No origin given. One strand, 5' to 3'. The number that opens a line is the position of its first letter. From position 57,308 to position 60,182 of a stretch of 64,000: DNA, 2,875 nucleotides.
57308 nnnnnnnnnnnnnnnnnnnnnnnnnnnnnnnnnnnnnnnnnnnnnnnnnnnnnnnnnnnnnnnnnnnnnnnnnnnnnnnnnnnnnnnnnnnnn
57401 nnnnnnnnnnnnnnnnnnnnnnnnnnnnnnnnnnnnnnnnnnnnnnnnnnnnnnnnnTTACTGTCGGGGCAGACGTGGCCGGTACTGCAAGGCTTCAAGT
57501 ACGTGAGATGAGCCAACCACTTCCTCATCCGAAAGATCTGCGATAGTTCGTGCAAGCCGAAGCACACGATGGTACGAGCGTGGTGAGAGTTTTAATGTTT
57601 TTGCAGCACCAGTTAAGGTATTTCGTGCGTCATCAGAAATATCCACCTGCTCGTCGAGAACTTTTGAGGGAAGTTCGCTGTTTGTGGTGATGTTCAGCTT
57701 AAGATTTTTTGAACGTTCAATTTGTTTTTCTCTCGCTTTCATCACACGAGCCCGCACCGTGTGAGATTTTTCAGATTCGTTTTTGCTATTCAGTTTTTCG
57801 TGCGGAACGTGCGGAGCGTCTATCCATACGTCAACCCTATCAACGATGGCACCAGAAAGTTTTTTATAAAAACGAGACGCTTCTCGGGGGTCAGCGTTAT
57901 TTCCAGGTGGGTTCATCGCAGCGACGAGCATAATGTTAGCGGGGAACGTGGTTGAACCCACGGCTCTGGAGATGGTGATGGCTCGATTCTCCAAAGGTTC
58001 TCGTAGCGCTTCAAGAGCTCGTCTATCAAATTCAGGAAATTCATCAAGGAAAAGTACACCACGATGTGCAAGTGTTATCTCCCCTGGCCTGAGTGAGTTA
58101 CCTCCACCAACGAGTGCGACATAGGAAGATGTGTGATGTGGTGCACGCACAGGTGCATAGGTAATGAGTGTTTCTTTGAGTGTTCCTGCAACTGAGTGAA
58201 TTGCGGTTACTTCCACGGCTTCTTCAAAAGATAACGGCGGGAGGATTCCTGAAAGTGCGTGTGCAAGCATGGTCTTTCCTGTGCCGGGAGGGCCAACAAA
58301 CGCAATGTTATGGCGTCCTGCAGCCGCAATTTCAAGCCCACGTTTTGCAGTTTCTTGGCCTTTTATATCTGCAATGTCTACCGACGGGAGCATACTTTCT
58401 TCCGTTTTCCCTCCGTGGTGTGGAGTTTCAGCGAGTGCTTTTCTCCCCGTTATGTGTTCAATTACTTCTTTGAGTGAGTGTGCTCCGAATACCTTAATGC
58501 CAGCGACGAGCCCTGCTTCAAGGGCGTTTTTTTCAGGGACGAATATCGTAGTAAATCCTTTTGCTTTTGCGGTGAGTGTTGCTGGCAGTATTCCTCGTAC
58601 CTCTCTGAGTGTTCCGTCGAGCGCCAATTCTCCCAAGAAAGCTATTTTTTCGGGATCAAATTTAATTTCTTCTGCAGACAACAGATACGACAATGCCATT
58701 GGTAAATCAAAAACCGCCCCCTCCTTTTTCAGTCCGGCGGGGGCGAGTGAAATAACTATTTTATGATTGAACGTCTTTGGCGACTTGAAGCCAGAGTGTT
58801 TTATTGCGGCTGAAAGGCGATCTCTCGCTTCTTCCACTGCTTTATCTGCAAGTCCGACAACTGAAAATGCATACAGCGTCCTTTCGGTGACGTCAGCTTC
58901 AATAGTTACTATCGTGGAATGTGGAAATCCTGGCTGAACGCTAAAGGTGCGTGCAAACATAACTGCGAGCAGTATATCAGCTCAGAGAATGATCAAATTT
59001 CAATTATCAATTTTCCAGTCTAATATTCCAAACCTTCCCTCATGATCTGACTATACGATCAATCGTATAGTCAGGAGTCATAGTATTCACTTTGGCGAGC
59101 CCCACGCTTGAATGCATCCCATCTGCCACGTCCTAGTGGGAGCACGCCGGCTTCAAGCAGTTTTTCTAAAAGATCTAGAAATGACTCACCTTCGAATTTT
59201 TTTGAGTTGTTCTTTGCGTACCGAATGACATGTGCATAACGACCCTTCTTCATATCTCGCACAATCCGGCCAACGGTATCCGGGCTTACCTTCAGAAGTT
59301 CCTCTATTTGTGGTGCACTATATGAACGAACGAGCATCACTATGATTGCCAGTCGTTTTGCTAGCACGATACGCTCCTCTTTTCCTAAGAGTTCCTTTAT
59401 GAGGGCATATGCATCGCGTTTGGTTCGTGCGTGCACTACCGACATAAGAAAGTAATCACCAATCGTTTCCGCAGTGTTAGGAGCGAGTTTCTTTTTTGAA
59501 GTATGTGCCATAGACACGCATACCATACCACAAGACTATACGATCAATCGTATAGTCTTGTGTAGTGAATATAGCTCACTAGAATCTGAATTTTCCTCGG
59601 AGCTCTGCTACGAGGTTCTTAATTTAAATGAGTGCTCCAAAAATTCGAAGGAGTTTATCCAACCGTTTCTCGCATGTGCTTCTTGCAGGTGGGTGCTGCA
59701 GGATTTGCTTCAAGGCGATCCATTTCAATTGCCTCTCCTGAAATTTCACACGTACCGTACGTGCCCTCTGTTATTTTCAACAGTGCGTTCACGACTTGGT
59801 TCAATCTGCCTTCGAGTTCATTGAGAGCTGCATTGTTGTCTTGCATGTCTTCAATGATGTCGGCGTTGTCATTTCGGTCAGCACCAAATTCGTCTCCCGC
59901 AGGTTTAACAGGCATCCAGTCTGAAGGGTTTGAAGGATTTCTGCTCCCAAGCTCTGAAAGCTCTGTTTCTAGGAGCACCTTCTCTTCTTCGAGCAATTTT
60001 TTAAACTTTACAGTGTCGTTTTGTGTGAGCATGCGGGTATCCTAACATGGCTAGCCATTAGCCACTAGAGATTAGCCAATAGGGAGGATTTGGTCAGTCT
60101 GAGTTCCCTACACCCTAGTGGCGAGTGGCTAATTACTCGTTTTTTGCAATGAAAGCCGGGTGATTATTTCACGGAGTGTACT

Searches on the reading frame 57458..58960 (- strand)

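Call 15: search_protein_families(library=pfam, proteins=[window:57458-58960:-], max_evalue=0.001)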
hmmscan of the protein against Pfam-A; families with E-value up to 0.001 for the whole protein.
window:57458-58960:- (500 aa): 8 families
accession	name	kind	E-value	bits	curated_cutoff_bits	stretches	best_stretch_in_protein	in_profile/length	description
PF01078.27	Mg_chelatase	-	1.8e-75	253.3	20.3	1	195-389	1-206/207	Magnesium chelatase, subunit ChlI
PF13541.12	ChlI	-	4.4e-36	123.9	27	1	20-145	1-121/121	Subunit ChlI of Mg-chelatase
PF13335.12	Mg_chelatase_C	-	3.3e-27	95.3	26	1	397-494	2-94/94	Magnesium chelatase, subunit ChlI C-terminal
PF00493.29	MCM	-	1.8e-12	47.3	23.3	1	210-379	51-201/224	MCM P-loop domain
PF07728.20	AAA_5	-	2.2e-10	41.1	22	1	220-364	3-139/139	AAA domain (dynein-related subfamily)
PF00158.32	Sigma54_activat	-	1.4e-06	28.5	20.2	1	207-351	13-143/168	Sigma-54 interaction domain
PF00004.35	AAA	-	2e-05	25.5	21.2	1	220-245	2-23/131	ATPase family associated with various cellular activities (AAA)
PF05362.19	Lon_C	-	0.00015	21.9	21.1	1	50-148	78-175/205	Lon protease (S16) C-terminal proteolytic domain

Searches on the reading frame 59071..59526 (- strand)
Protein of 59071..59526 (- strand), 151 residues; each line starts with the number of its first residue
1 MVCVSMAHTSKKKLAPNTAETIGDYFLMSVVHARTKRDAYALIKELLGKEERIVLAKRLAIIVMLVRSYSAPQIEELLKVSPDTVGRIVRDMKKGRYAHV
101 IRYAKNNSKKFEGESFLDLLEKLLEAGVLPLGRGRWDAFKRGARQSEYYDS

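Call 75: search_protein_families(library=pfam, proteins=[window:59071-59526:-], max_evalue=0.001)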
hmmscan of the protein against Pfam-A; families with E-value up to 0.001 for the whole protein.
window:59071-59526:- (151 aa): 1 family
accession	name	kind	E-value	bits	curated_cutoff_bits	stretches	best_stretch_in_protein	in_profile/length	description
PF01371.25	Trp_repressor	-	3.5e-08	33.8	27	1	26-96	6-77/88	Trp repressor protein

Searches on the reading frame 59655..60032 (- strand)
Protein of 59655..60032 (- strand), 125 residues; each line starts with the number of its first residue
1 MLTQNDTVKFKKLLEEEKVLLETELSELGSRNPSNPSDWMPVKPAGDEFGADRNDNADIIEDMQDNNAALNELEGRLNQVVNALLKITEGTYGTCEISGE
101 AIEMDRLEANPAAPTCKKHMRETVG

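Call 75: search_protein_families(library=pfam, proteins=[window:59655-60032:-], max_evalue=0.001)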
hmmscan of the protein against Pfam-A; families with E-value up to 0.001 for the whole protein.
window:59655-60032:- (125 aa): 1 family
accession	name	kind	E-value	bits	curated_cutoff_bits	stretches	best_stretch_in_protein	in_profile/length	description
PF01258.23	zf-dskA_traR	-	2.2e-07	31.2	24.9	1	90-117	1-28/36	Prokaryotic dksA/traR C4-type zinc finger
